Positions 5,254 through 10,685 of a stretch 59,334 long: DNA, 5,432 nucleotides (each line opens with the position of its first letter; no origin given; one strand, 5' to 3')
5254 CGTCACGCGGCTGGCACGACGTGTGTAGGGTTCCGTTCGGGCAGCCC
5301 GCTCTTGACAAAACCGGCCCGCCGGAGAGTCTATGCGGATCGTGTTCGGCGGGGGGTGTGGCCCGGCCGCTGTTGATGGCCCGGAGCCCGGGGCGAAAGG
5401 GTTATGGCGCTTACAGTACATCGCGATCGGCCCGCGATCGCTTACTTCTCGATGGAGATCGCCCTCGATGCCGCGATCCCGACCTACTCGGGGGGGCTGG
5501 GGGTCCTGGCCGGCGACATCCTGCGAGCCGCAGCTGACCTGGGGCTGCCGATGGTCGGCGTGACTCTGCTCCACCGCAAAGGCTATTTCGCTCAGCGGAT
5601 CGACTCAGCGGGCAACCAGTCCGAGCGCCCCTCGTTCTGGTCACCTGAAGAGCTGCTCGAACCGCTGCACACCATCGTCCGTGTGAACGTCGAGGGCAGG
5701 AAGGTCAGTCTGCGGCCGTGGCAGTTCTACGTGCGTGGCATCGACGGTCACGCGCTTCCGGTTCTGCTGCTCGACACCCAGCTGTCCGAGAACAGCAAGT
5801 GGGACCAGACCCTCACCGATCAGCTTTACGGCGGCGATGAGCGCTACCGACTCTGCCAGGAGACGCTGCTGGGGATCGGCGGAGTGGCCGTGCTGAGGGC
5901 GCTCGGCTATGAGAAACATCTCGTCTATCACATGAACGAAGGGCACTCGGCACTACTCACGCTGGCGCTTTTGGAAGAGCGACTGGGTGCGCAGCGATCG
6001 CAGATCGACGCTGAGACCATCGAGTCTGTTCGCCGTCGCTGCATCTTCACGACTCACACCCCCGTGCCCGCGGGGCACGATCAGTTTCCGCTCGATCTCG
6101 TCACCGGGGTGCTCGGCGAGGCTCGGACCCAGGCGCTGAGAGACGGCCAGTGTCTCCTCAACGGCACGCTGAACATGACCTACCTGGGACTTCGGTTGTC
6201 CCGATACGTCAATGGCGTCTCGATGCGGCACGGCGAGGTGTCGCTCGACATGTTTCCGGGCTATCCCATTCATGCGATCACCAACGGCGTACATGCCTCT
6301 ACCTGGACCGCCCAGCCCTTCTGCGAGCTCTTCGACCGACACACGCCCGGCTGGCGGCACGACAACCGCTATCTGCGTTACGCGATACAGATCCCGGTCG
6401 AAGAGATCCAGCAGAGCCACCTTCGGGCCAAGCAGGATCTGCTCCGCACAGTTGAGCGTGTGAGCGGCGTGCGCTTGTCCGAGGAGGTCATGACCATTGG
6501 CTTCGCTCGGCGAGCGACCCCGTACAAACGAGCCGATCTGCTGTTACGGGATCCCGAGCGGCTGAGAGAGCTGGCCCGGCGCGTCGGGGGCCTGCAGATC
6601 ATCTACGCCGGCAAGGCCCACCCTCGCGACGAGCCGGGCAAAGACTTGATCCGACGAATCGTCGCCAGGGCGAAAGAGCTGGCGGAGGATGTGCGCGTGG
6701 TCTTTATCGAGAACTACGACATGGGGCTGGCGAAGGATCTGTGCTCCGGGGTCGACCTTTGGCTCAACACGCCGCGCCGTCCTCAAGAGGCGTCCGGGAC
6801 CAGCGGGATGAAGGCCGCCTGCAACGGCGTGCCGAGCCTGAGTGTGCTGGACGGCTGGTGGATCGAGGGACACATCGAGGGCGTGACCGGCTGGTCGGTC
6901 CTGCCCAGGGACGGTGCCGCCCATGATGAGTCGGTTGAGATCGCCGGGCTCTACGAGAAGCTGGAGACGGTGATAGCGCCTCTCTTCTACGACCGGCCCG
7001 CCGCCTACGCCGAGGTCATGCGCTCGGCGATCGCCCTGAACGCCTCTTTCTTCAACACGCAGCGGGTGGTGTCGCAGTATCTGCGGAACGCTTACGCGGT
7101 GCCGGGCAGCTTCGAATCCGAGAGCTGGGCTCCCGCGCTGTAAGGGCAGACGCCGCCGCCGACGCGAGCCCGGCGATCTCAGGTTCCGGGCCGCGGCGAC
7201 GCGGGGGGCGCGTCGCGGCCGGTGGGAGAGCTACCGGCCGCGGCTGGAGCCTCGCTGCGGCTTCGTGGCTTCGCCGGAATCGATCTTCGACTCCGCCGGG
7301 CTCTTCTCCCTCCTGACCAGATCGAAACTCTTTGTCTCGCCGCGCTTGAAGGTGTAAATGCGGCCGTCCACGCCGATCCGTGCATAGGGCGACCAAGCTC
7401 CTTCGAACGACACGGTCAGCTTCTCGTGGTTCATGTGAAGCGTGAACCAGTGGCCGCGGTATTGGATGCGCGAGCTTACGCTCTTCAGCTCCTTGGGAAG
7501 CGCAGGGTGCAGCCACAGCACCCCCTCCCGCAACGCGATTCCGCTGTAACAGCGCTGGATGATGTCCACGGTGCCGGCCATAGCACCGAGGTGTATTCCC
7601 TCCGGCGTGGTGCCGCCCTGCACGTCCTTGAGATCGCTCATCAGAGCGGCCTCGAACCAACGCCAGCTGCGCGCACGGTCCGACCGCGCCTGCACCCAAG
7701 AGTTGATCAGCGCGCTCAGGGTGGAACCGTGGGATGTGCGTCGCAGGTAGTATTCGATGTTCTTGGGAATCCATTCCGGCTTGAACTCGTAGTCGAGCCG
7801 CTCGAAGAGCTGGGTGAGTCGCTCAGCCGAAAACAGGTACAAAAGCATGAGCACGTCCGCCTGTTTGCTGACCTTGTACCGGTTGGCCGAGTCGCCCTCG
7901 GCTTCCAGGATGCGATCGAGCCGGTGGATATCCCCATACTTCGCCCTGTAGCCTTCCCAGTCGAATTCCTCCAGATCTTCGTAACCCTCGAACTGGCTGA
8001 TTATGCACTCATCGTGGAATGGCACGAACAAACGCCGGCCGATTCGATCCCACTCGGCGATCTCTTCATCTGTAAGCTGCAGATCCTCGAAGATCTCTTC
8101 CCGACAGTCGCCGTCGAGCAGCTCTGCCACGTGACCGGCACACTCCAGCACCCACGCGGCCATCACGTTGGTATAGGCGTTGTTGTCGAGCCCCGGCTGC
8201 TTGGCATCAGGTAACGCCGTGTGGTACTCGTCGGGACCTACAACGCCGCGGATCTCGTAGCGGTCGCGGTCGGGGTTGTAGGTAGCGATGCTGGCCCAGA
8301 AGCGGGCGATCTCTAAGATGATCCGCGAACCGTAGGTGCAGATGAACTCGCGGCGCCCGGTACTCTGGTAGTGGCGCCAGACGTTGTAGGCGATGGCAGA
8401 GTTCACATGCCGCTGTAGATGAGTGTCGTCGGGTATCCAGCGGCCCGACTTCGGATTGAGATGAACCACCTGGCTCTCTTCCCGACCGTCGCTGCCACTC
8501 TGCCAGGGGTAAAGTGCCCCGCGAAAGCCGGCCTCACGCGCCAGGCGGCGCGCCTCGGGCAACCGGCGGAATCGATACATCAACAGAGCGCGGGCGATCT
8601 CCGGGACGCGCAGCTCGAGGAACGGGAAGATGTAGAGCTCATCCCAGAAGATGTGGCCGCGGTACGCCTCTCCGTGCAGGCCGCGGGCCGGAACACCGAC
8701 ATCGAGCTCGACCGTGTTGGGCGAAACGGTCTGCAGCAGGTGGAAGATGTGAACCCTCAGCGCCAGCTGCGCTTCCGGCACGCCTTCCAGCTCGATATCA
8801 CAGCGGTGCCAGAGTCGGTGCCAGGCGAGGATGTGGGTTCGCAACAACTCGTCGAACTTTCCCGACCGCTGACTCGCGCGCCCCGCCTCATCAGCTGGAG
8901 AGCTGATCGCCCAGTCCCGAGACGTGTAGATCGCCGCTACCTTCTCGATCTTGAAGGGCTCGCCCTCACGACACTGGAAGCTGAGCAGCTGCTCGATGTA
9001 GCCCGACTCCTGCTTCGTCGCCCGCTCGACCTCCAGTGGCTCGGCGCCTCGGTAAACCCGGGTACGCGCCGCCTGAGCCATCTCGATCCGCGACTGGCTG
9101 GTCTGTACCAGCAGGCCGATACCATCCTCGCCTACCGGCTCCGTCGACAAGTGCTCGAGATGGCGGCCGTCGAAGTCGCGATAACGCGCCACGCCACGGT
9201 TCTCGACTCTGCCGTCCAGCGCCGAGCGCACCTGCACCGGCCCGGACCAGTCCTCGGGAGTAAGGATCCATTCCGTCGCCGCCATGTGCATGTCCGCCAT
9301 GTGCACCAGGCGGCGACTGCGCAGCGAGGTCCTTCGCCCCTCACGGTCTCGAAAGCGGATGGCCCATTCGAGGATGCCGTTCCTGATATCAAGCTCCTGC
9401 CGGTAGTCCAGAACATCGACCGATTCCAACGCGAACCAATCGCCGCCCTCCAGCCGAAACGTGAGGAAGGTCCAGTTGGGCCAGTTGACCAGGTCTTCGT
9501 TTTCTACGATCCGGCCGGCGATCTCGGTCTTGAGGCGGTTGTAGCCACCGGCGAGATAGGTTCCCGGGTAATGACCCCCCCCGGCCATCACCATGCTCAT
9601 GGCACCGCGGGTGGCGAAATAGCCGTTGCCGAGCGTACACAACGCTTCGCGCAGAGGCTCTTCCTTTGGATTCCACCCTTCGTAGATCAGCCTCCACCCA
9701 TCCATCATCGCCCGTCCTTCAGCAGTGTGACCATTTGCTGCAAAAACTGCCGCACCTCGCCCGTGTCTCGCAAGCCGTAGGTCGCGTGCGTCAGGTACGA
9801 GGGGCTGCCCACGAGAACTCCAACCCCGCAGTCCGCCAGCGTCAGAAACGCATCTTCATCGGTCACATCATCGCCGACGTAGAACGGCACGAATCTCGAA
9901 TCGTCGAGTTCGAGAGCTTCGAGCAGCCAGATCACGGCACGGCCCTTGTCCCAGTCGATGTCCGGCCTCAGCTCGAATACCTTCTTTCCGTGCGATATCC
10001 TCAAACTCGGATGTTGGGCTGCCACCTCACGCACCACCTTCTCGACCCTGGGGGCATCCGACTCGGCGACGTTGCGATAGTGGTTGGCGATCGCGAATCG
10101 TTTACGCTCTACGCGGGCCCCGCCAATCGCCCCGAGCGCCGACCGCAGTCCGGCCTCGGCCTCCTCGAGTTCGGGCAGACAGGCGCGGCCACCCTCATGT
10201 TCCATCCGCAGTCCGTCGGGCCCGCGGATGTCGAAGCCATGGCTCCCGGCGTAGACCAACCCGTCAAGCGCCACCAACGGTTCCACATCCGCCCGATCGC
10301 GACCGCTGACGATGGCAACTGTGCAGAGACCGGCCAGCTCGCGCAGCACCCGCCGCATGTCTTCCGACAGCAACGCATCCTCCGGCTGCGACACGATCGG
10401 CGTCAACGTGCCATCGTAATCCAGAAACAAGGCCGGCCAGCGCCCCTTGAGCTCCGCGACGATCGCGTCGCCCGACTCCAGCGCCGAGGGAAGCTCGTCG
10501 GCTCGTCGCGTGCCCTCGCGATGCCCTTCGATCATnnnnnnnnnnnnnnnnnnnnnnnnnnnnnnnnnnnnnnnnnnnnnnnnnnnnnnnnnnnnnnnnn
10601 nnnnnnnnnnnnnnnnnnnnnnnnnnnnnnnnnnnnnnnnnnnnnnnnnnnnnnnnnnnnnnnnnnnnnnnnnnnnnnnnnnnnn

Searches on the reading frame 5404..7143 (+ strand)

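Call 59: search_protein_families(library=pfam, proteins=[window:5404-7143:+], max_evalue=0.00001)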
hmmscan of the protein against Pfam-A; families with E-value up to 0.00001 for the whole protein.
window:5404-7143:+ (579 aa): 1 family
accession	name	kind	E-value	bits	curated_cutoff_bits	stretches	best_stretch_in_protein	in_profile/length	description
PF00343.26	Phosphorylase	-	1e-24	87.3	27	1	254-488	322-583/713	Carbohydrate phosphorylase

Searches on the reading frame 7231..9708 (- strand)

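Call 59: search_protein_families(library=pfam, proteins=[window:7231-9708:-], max_evalue=0.00001)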
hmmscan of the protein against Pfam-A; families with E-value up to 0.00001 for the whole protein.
window:7231-9708:- (825 aa): 3 families
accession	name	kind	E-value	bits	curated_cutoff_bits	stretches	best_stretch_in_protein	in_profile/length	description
PF03632.21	Glyco_hydro_65m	-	2.2e-129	432.1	27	1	318-714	1-370/371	Glycosyl hydrolase family 65 central catalytic domain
PF03636.21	Glyco_hydro_65N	-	2.3e-70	237.4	26.6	1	9-264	2-233/233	Glycosyl hydrolase family 65, N-terminal domain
PF03633.20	Glyco_hydro_65C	-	4.4e-11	42.8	22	1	726-786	3-61/62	Glycosyl hydrolase family 65, C-terminal domain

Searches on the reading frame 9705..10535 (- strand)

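Call 59: search_protein_families(library=pfam, proteins=[window:9705-10535:-], max_evalue=0.00001)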
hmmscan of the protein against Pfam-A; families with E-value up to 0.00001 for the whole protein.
window:9705-10535:- (276 aa): 1 family
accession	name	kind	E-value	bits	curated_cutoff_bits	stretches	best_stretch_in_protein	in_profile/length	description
PF02358.22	Trehalose_PPase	-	4.9e-53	180.1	27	1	37-235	1-205/235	Trehalose-phosphatase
